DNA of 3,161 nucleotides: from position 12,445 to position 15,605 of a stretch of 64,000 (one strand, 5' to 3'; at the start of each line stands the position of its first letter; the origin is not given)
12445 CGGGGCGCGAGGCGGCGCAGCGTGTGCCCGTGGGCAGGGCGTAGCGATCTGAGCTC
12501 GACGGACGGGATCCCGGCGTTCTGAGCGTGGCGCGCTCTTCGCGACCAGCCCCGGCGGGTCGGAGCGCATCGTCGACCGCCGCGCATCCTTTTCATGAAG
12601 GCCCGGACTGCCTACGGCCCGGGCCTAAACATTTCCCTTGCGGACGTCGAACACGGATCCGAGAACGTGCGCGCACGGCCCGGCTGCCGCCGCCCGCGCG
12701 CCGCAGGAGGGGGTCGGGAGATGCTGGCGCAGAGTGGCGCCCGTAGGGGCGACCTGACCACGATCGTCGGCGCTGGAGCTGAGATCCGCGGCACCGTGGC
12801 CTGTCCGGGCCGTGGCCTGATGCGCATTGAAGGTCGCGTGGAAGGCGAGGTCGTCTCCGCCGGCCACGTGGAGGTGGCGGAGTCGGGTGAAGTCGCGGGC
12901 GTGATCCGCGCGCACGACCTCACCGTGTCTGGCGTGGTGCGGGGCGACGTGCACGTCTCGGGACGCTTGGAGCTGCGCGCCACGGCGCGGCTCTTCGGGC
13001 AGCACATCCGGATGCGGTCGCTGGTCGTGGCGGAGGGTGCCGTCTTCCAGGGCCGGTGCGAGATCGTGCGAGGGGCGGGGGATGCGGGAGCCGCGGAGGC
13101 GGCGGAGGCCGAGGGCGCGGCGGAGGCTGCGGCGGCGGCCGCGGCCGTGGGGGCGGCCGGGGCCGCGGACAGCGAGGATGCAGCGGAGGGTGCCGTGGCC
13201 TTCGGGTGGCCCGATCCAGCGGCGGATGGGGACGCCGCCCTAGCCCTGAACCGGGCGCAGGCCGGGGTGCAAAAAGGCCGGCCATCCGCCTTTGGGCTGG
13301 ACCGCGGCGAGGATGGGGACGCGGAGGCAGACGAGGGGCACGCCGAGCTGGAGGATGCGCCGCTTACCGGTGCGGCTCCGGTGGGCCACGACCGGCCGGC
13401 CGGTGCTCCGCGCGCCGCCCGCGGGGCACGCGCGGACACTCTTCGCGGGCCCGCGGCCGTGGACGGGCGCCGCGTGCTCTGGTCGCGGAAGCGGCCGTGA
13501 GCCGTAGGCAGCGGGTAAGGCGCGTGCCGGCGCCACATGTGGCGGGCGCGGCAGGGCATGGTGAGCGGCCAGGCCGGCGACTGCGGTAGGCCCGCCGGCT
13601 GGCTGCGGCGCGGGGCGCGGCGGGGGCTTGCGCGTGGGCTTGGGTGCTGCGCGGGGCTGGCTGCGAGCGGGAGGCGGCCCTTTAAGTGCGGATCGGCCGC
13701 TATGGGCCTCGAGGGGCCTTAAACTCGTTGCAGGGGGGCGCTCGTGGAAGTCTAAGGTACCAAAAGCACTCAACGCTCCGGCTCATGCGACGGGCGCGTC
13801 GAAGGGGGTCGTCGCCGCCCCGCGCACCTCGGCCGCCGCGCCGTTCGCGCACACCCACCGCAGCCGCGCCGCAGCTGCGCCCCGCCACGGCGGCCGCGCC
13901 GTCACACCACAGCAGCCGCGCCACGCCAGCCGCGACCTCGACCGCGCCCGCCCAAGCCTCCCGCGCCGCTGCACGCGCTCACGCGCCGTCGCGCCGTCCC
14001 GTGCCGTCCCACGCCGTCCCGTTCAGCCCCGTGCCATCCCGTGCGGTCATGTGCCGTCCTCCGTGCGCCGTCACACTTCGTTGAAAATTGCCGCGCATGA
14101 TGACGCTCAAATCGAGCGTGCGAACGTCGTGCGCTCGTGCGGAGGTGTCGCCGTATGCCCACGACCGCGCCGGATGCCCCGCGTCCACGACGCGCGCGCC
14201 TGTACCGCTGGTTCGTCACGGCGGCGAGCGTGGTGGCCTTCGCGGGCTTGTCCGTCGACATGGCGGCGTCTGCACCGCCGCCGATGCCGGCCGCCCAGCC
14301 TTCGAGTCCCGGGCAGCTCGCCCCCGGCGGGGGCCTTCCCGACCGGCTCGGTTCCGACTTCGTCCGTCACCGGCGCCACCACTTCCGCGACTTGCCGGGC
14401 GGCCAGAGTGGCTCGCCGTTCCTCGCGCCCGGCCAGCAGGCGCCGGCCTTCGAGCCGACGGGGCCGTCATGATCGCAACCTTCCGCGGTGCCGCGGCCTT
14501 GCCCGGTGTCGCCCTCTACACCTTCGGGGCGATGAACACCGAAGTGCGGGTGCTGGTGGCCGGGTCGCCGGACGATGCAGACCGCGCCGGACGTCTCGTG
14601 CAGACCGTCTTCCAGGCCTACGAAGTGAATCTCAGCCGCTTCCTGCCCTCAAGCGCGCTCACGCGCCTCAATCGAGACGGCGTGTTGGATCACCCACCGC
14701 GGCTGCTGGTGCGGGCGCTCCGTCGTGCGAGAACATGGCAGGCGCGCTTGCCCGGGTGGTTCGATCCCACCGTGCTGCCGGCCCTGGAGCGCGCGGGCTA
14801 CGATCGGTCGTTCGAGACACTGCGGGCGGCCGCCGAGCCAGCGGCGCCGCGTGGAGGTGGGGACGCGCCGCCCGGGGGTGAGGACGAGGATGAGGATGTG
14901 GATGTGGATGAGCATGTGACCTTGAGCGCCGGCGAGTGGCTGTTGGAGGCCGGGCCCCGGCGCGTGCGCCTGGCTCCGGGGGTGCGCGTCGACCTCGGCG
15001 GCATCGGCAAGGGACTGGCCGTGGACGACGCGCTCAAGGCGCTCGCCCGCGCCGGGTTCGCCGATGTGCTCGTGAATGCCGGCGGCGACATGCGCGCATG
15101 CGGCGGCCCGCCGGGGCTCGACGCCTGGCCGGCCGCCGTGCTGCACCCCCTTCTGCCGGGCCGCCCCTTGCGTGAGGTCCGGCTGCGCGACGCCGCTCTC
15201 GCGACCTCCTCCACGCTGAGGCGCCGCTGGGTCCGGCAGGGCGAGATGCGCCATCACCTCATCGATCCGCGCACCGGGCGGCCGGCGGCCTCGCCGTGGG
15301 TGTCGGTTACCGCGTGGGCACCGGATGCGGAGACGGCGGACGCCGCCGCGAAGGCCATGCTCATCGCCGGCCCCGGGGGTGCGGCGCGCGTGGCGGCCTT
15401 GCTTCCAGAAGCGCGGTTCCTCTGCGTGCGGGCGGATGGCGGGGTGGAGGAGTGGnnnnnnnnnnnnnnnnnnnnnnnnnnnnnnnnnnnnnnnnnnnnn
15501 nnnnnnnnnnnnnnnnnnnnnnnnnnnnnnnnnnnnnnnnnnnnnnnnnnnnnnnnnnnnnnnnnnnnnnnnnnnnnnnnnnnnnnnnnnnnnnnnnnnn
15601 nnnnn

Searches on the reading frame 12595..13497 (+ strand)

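Call 82: search_protein_families(library=pfam, proteins=[window:12595-13497:+], max_evalue=0.0001)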
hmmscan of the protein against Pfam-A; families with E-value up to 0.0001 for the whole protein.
window:12595-13497:+ (301 aa): 1 family
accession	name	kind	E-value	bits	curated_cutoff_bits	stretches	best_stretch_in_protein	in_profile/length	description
PF04519.19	Bactofilin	-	2e-22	79.7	27.9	1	56-156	1-98/98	Polymer-forming cytoskeletal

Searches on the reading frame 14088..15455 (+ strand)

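Call 82: search_protein_families(library=pfam, proteins=[window:14088-15455:+], max_evalue=0.0001)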
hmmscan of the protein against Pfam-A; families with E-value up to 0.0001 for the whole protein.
window:14088-15455:+ (456 aa): 1 family
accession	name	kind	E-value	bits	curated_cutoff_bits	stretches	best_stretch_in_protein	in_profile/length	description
PF02424.20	ApbE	-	2e-46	159.1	25.6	1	149-437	1-256/266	ApbE family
